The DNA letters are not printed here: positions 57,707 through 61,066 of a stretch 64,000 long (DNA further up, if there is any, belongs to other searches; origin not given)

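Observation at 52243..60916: Paired SBBP beta-propeller/PDZ envelope proteins flanking a GAF-GAF sigma54 activator: candidate uncharacterised envelope system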

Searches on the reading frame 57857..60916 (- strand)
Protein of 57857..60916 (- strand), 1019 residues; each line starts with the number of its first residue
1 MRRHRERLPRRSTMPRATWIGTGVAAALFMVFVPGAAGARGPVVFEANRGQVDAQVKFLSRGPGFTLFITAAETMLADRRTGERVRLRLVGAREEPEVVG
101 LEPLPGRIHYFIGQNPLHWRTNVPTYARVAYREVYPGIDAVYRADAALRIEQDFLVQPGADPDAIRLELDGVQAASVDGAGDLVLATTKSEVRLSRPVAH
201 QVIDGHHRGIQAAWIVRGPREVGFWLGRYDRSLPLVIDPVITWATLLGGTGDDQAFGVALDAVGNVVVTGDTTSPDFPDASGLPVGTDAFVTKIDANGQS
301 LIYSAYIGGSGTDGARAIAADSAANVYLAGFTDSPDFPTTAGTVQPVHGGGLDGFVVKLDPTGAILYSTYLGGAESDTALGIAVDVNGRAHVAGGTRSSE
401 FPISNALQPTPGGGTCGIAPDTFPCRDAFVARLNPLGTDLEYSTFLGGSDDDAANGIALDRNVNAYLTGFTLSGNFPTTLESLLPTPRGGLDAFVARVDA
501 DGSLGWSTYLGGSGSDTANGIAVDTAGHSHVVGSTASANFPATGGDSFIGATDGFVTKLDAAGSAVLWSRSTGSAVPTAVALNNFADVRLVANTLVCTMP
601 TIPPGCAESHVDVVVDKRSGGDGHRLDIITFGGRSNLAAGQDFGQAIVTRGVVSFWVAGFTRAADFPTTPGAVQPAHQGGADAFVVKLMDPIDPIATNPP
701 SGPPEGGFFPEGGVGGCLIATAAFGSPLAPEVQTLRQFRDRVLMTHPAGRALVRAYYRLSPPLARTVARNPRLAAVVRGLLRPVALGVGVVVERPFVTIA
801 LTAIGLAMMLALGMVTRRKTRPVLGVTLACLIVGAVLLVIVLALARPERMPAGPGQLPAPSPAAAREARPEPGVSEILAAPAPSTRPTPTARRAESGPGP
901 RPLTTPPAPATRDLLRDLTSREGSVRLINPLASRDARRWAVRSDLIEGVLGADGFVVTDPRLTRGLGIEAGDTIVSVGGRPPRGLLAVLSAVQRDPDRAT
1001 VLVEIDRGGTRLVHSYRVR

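Call 8: search_protein_families(library=pfam, proteins=[window:57857-60916:-], max_evalue=0.01)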
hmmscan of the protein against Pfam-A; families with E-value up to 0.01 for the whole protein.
window:57857-60916:- (1019 aa): 3 families
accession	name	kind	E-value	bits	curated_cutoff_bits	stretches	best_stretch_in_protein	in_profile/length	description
PF25778.1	DUF7948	-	3.4e-52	178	27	1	45-240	1-214/214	Domain of unknown function (DUF7948)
PF06739.17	SBBP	-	3.9e-31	107.2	20.5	5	506-541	2-38/38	Beta-propeller repeat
PF17820.7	PDZ_6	-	0.0015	18.7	27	1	967-1003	15-51/54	PDZ domain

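Call 9: search_protein_families(library=ncbifam, proteins=[window:57857-60916:-], max_evalue=1)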
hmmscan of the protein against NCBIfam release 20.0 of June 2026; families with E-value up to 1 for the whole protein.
window:57857-60916:- (1019 aa): 3 families
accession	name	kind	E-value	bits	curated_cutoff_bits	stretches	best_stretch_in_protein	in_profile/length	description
NF041770.1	CFI_box_CTERM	domain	2.1e-27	94.7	40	1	717-784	1-68/69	CFI-box-CTERM domain-containing protein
NF047494.1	Lepto_SBBP_lipo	equivalog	4.3e-21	75.1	400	2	454-567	131-234/466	SBBP repeat beta-propeller lipoprotein, LipL53 family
NF033761.1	gliding_GltJ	equivalog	0.69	8.9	450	0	821-910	371-457/671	adventurous gliding motility protein GltJ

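Call 11: find_encoding_contigs(protein=window:57857-60916:-, flank=10000, max_places=6)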
Protein window:57857-60916:- (1019 aa): no gene with exactly this product is on record in the collection.

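Call 13: find_homologous_proteins(query=window:57857-60916:-, max_evalue=0.00001)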
Query window:57857-60916:- (1019 aa): 7912 proteins with E <= 0.00001 among 8000 candidates; the best 120 are listed.
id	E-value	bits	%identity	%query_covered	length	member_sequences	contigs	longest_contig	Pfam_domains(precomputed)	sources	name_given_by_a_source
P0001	0.0e+0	2097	95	99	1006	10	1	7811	PF25778.2,PF06739.18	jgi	jgi:hypothetical protein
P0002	0.0e+0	1309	65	99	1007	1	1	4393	PF25778.2,PF06739.18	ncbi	-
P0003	0.0e+0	1298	63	99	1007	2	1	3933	PF25778.2,PF06739.18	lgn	-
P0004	0.0e+0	1229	62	98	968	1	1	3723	PF25778.2,PF06739.18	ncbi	-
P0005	0.0e+0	1222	61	96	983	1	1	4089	PF25778.2,PF06739.18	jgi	jgi:Beta-propeller repeat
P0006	0.0e+0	1197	61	96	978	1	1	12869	PF25778.2,PF06739.18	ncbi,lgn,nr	ncbi:MAG TPA: SBBP repeat-containing protein [Methylomirabilota bacterium]|nr:SBBP repeat-containing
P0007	0.0e+0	1186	60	96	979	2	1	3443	PF25778.2,PF06739.18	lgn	-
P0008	0.0e+0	1179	61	96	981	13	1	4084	PF25778.2,PF06739.18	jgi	jgi:hypothetical protein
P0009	0.0e+0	1160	59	97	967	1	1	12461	PF25778.2,PF06739.18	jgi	jgi:hypothetical protein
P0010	0.0e+0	1158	59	96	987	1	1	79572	PF25778.2,PF06739.18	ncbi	-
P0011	0.0e+0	1156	63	90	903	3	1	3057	PF25778.2,PF06739.18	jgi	jgi:hypothetical protein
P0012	0.0e+0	1141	59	100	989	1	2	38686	PF25778.2,PF06739.18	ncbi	ncbi:MAG: SBBP repeat-containing protein [Candidatus Rokuibacteriota bacterium]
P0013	0.0e+0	1135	59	96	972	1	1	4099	PF25778.2,PF06739.18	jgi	jgi:hypothetical protein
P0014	0.0e+0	1127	59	96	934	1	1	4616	PF25778.2,PF06739.18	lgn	-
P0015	0.0e+0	1091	36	64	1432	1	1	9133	PF25778.2,PF06739.18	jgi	-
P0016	0.0e+0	1082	57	96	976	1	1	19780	PF25778.2,PF06739.18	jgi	jgi:hypothetical protein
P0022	2.4e-280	951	53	97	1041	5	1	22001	PF25778.2,PF06739.18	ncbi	-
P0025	5.7e-271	920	52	96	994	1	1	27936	PF25778.2,PF06739.18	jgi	jgi:Beta-propeller repeat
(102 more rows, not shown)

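Call 14: find_encoding_contigs(protein=P0010, flank=10000, max_places=2)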
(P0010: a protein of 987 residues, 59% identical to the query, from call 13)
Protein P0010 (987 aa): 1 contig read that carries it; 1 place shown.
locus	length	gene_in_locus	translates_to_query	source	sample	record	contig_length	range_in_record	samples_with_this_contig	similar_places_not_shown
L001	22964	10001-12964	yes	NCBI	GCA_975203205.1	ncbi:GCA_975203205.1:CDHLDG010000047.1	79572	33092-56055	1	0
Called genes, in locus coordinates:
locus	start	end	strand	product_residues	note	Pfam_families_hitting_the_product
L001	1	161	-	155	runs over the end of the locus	PF01047:MarR, PF12802:MarR_2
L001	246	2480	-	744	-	PF20256:MoCoBD_2, PF02738:MoCoBD_1, PF20256:MoCoBD_2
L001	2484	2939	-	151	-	PF00111:Fer2, PF13085:Fer2_3 (weak), PF01799:Fer2_2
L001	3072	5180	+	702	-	PF01590:GAF, PF13185:GAF_2, PF13185:GAF_2, PF00158:Sigma54_activat, PF14532:Sigma54_activ_2, PF07728:AAA_5, PF25601:AAA_lid_14, PF02954:HTH_8, +3 more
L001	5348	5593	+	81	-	PF14407:Frankia_peptide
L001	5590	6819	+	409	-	PF25919:BSH_CusB (faint), PF25944:Beta-barrel_RND (faint), PF25917:BSH_RND (weak), PF25973:BSH_CzcB, PF25954:Beta-barrel_RND_2, PF25967:RND-MFP_C (weak), PF25975:CzcB_C, PF25989:YknX_C (weak)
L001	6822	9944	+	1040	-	PF00873:ACR_tran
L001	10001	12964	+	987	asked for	PF25778:DUF7948, PF06739:SBBP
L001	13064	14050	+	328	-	PF08450:SGL (faint), PF13449:Phytase-like (faint), PF23500:DUF7133 (faint), PF17170:DUF5128 (faint), PF24684:Vgb_lyase (faint), PF25021:TEN_NHL (faint), PF01436:NHL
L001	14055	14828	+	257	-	PF00106:adh_short, PF08659:KR, PF23441:SDR, PF13561:adh_short_C2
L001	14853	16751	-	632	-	PF06808:DctM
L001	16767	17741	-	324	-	PF16868:NMT1_3, PF09084:NMT1, PF12974:Phosphonate-bd (weak)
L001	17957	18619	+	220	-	PF00106:adh_short, PF13561:adh_short_C2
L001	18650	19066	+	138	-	PF01243:PNPOx_N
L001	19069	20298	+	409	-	PF06500:FrsA-like, PF02129:Peptidase_S15 (weak), PF12740:PETase (faint), PF12146:Hydrolase_4 (faint), PF00326:Peptidase_S9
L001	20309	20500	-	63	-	PF00903:Glyoxalase (weak), PF18029:Glyoxalase_6 (faint)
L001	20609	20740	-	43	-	PF00106:adh_short (weak)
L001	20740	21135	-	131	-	-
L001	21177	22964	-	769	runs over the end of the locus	PF01315:Ald_Xan_dh_C, PF02738:MoCoBD_1, PF20256:MoCoBD_2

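Call 15: find_encoding_contigs(protein=P0012, flank=10000, max_places=2)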
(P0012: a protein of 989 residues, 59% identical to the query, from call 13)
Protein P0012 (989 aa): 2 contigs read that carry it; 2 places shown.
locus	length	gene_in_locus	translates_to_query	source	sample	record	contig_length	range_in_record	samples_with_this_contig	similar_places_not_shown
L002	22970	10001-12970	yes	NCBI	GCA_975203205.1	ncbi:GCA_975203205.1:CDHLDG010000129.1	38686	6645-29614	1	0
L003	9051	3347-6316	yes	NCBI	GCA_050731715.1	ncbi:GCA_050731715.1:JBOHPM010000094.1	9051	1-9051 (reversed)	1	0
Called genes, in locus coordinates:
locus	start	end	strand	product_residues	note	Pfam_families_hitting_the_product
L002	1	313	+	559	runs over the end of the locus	PF00749:tRNA-synt_1c, PF03950:tRNA-synt_1c_C, PF20974:tRNA-synt_1c_C2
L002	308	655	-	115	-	PF01258:zf-dskA_traR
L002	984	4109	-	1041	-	PF17874:TPR_MalT (faint), PF13424:TPR_12 (weak), PF12770:CHAT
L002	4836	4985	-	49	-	-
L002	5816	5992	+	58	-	-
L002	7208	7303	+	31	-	-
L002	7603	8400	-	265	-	PF00089:Trypsin, PF13365:Trypsin_2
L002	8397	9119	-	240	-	-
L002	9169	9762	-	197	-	PF08281:Sigma70_r4_2 (weak)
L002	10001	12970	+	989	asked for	PF25778:DUF7948, PF06739:SBBP (weak)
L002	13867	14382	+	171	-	-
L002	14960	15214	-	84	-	PF01042:Ribonuc_L-PSP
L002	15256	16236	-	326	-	-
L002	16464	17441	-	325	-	PF12973:Cupin_7 (faint), PF02311:AraC_binding (faint), PF05899:Cupin_3 (faint), PF07883:Cupin_2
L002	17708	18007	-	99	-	-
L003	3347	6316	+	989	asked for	PF25778:DUF7948, PF06739:SBBP (weak)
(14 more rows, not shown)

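Call 16: find_encoding_contigs(protein=P0025, flank=10000, max_places=2)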
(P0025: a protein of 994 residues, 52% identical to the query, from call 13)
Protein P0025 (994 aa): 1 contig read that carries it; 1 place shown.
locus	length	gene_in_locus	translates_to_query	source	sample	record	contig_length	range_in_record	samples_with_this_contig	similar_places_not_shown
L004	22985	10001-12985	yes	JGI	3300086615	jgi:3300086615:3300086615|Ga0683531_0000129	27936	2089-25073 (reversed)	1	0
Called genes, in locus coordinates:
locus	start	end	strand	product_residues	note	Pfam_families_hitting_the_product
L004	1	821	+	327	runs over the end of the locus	-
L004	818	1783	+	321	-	PF12838:Fer4_7 (faint), PF13484:Fer4_16 (faint)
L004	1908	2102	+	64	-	PF13711:DUF4160 (weak)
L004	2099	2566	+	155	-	-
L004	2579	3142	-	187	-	PF05685:Uma2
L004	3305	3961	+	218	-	PF08281:Sigma70_r4_2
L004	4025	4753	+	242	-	-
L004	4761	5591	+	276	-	PF00089:Trypsin, PF13365:Trypsin_2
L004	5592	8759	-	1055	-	PF13176:TPR_7 (faint), PF13424:TPR_12 (weak), PF13374:TPR_10 (weak), PF13424:TPR_12, PF12770:CHAT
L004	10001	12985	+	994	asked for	PF25778:DUF7948, PF06739:SBBP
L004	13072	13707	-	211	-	PF01965:DJ-1_PfpI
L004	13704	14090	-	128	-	PF07366:SnoaL, PF12680:SnoaL_2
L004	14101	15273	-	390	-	PF02746:MR_MLE_N, PF13378:MR_MLE_C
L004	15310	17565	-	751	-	PF01494:FAD_binding_3, PF00724:Oxidored_FMN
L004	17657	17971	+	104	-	-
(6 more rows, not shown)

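Call 66: find_encoding_contigs(protein=P0001, flank=8000, max_places=2)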
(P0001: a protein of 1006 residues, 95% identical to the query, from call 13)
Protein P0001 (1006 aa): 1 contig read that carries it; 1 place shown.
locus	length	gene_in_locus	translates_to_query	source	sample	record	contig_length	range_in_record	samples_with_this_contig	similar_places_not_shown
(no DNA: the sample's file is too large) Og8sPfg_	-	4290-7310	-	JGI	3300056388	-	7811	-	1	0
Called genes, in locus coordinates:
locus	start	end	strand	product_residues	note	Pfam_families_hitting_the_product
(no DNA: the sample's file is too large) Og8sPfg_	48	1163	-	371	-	PF02746:MR_MLE_N, PF13378:MR_MLE_C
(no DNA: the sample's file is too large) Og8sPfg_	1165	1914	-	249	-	PF00106:adh_short, PF08659:KR, PF13561:adh_short_C2, PF23441:SDR (weak)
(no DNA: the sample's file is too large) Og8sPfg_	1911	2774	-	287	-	PF00561:Abhydrolase_1, PF12146:Hydrolase_4 (weak), PF12697:Abhydrolase_6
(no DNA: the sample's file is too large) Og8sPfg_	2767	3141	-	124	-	-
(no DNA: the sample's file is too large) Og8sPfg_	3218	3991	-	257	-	PF21302:Zn_ribbon_RlmA, PF13489:Methyltransf_23 (weak), PF07021:MetW (weak), PF13847:Methyltransf_31, PF08241:Methyltransf_11, PF08242:Methyltransf_12 (weak), PF13649:Methyltransf_25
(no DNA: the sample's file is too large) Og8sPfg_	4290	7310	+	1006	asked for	PF25778:DUF7948, PF06739:SBBP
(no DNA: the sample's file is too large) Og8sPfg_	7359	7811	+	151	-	?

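Call 67: find_encoding_contigs(protein=P0006, flank=10000, max_places=2)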
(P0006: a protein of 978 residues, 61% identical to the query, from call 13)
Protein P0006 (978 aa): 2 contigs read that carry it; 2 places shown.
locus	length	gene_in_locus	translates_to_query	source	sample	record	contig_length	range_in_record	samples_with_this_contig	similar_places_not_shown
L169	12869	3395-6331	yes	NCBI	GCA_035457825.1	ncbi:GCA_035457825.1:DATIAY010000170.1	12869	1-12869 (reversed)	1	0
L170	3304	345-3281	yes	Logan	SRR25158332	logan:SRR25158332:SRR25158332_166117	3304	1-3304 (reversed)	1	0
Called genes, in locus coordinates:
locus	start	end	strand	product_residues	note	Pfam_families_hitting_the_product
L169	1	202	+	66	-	PF25967:RND-MFP_C (weak), PF25975:CzcB_C, PF25989:YknX_C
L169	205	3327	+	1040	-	PF00873:ACR_tran, PF03176:MMPL (weak), PF02355:SecD_SecF_C (faint), PF03176:MMPL (weak)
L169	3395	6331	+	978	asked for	PF25778:DUF7948, PF06739:SBBP (weak)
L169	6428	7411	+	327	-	PF13449:Phytase-like (faint), PF06739:SBBP (faint), PF08450:SGL (faint), PF17170:DUF5128 (faint), PF25021:TEN_NHL (faint), PF24684:Vgb_lyase (faint), PF01436:NHL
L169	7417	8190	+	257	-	PF00106:adh_short, PF08659:KR, PF23441:SDR, PF13561:adh_short_C2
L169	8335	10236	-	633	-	PF06808:DctM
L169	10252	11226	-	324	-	PF16868:NMT1_3, PF09084:NMT1, PF12974:Phosphonate-bd (weak)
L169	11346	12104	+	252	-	PF00106:adh_short, PF08659:KR, PF13561:adh_short_C2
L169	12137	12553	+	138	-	PF01243:PNPOx_N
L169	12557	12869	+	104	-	?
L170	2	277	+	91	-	?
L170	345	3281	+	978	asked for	PF25778:DUF7948, PF06739:SBBP (weak)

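Call 68: find_encoding_contigs(protein=P0022, flank=10000, max_places=2)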
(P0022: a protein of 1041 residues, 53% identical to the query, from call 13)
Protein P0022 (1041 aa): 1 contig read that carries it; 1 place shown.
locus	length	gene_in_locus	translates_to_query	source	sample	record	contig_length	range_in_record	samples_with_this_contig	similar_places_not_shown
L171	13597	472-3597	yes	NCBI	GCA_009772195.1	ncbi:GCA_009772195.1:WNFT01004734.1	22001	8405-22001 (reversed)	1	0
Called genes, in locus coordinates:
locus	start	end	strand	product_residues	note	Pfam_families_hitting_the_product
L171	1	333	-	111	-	?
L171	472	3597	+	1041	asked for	PF25778:DUF7948, PF06739:SBBP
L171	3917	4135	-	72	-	PF24696:UGSC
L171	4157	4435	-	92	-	PF24696:UGSC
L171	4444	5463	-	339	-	-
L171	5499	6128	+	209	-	PF01066:CDP-OH_P_transf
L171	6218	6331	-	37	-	-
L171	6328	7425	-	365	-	-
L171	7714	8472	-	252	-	PF00378:ECH_1, PF16113:ECH_2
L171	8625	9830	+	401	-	PF13433:Peripla_BP_5, PF13458:Peripla_BP_6, PF01094:ANF_receptor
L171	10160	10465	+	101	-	PF02653:BPD_transp_2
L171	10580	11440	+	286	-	PF00144:Beta-lactamase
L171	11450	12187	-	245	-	PF02653:BPD_transp_2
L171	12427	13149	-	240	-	PF00005:ABC_tran, PF13304:AAA_21 (faint)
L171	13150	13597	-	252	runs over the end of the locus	PF00005:ABC_tran, PF13304:AAA_21 (faint), PF12399:BCA_ABC_TP_C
